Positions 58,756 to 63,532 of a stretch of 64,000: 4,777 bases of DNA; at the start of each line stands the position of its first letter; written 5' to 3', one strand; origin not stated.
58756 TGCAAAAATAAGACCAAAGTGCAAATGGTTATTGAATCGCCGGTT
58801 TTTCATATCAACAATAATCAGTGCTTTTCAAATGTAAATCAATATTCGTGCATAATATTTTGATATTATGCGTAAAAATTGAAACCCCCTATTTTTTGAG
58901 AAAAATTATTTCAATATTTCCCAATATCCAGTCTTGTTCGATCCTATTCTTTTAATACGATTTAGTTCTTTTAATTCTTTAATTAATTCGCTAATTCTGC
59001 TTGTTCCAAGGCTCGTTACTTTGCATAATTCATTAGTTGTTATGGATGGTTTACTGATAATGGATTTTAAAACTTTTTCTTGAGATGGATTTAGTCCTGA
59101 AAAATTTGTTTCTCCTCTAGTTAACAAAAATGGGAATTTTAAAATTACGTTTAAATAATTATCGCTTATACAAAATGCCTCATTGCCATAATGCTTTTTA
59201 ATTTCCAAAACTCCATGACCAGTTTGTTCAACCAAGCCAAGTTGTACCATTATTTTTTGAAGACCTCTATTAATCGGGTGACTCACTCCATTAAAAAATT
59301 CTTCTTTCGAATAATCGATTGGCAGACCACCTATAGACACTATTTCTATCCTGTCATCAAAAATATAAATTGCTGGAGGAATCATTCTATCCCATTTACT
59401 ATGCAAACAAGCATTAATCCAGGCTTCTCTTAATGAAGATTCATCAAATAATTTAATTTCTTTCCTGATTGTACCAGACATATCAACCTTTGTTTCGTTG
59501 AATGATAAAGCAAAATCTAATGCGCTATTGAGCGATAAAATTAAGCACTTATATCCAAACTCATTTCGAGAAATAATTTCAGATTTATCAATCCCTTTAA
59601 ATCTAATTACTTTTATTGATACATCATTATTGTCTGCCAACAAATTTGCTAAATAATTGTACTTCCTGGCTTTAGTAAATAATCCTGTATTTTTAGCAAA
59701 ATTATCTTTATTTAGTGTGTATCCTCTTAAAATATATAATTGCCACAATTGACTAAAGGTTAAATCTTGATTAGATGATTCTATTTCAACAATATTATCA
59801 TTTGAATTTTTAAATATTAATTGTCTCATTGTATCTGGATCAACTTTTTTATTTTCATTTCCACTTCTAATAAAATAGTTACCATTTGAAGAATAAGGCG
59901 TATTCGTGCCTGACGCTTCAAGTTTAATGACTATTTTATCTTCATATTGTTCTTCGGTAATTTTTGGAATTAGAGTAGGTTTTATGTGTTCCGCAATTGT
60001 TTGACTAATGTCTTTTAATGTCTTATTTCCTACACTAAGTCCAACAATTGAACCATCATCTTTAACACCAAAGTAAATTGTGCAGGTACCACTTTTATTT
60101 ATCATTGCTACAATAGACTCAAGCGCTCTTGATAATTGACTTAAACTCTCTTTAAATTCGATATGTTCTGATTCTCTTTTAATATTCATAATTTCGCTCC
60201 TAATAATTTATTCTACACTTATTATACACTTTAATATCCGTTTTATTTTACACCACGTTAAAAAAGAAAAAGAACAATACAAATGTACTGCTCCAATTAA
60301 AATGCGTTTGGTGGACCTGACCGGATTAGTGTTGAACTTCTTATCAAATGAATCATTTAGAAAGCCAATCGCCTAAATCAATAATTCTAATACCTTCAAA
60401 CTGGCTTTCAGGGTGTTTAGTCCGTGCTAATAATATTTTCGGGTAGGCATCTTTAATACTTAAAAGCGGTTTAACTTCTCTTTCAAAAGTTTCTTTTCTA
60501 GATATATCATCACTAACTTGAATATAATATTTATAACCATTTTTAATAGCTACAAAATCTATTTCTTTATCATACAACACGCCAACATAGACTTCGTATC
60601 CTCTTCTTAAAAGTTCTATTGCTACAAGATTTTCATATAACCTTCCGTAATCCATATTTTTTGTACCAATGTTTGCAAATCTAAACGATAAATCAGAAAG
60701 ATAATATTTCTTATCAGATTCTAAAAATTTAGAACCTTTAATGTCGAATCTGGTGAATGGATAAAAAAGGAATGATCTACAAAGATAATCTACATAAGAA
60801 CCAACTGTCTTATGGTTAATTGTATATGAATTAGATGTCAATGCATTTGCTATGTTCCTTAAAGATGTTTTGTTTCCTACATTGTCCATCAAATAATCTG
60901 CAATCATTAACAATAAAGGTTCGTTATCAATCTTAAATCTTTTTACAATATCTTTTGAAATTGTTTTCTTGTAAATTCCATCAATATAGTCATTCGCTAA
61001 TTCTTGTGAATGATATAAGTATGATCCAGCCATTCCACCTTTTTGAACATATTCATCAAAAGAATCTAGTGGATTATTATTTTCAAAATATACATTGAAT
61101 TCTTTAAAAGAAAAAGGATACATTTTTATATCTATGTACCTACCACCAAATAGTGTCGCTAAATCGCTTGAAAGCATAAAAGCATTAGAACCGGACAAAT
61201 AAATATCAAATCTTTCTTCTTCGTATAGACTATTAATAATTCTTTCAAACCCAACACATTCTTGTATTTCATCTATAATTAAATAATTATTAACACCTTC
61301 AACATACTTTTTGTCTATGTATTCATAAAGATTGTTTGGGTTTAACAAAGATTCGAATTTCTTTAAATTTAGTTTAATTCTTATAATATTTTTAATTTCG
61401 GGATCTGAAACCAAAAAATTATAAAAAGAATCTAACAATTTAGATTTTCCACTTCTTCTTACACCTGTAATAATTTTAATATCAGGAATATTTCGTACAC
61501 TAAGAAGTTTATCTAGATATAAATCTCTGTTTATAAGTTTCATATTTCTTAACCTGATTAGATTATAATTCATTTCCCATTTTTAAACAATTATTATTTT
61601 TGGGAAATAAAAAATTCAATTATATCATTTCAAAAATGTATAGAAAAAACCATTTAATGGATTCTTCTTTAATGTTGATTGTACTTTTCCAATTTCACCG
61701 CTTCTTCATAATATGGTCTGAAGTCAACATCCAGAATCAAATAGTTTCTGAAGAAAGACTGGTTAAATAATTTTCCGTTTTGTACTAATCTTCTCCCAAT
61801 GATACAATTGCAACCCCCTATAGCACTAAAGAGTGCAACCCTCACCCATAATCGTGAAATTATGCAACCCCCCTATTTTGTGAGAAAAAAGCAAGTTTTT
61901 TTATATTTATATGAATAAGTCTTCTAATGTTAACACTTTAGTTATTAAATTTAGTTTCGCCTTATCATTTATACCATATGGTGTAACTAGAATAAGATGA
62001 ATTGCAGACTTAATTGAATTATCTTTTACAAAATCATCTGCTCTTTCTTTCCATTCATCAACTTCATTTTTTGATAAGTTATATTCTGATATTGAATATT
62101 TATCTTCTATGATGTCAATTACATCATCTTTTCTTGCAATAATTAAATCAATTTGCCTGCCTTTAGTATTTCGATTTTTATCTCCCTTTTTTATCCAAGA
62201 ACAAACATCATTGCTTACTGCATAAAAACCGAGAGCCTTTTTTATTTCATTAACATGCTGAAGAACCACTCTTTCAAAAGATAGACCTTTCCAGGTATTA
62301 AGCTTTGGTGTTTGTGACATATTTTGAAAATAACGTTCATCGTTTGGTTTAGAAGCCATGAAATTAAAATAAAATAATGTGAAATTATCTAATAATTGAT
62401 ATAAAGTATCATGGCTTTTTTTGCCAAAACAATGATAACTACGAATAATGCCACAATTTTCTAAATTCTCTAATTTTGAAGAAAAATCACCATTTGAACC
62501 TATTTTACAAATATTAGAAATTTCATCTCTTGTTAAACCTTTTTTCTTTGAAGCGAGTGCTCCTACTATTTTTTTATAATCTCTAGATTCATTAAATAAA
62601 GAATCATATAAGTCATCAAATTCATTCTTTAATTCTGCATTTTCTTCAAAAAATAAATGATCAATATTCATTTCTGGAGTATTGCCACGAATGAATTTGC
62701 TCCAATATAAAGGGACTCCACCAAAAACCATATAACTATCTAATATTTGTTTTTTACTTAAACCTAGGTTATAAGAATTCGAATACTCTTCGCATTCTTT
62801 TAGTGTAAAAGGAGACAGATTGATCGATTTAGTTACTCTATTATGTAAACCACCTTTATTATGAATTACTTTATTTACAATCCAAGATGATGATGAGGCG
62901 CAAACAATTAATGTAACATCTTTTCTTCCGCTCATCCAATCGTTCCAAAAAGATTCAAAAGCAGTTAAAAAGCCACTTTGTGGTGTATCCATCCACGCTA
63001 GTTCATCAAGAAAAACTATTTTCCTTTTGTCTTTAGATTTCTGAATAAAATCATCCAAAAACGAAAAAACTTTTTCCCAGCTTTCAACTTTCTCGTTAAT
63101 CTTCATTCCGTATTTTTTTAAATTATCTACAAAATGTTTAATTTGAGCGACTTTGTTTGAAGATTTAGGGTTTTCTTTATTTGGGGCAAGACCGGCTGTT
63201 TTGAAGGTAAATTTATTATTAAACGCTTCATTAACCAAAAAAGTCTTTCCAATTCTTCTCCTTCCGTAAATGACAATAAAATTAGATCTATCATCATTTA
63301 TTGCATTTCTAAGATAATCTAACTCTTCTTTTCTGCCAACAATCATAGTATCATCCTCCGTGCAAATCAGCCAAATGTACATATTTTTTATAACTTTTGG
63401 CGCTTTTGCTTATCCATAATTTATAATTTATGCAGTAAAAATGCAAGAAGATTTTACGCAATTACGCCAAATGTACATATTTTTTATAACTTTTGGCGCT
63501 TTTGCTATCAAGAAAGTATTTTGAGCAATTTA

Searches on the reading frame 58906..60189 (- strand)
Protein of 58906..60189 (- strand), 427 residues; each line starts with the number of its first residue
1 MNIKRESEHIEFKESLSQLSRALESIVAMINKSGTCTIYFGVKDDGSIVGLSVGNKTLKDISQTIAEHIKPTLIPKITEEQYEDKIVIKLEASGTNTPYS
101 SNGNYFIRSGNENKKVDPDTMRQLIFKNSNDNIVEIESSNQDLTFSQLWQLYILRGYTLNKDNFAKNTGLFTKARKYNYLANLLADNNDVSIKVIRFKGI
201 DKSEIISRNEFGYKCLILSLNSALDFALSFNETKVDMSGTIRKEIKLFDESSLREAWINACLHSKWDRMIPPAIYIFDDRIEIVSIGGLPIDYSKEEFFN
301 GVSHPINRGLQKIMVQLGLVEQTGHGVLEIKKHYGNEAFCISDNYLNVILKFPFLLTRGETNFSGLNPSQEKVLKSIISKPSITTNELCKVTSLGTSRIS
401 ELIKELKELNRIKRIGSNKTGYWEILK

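Call 8: search_protein_families(library=pfam, proteins=[window:58906-60189:-], max_evalue=0.001)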
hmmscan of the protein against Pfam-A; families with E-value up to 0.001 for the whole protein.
window:58906-60189:- (427 aa): 3 families
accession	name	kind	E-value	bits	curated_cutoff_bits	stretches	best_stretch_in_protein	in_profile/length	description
PF04326.19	SLFN_AlbA_2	-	9.2e-22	78.2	25.3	1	6-116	1-117/118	Schlafen, AlbA_2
PF13749.12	HATPase_c_4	-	6.8e-11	42.5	26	1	273-334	5-68/89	Putative ATP-dependent DNA helicase recG C-terminal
PF13412.12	HTH_24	-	0.00039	20.4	21.9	1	366-413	1-48/48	Winged helix-turn-helix DNA-binding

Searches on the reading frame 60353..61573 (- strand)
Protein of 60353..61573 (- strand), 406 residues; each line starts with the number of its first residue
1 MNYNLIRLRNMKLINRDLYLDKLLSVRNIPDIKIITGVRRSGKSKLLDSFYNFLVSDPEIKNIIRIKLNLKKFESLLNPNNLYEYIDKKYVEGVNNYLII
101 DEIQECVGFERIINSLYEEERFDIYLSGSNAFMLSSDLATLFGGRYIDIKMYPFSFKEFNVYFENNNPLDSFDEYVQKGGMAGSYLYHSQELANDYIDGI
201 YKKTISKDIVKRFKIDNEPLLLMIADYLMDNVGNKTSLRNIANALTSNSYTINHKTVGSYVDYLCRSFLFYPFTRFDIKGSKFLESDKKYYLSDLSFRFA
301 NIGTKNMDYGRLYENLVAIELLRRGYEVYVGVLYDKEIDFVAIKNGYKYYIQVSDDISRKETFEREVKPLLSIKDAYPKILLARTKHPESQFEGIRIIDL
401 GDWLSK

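Call 8: search_protein_families(library=pfam, proteins=[window:60353-61573:-], max_evalue=0.001)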
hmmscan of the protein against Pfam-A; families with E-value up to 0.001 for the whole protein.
window:60353-61573:- (406 aa): 2 families
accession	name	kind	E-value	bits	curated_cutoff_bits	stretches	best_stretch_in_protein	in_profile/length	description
PF13173.12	AAA_14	-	2.6e-30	105.5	27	1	32-159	4-128/129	AAA domain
PF13635.12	DUF4143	-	8.3e-17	61.8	28.1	1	207-353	2-157/160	Domain of unknown function (DUF4143)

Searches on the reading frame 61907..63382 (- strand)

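Call 8: search_protein_families(library=pfam, proteins=[window:61907-63382:-], max_evalue=0.001)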
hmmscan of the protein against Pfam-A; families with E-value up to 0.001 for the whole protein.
window:61907-63382:- (491 aa): 4 families
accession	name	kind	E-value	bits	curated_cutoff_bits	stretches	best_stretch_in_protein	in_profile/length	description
PF01637.24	ATPase_2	-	2.9e-17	63.7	33.2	1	15-226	2-221/225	ATPase domain predominantly from Archaea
PF13173.12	AAA_14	-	5.1e-07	30.2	27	1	34-196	3-127/129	AAA domain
PF13191.12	AAA_16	-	7.7e-06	26.9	32.6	1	15-55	3-46/167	AAA ATPase domain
PF13401.12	AAA_22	-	0.00014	22.6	27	1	32-162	4-122/130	AAA domain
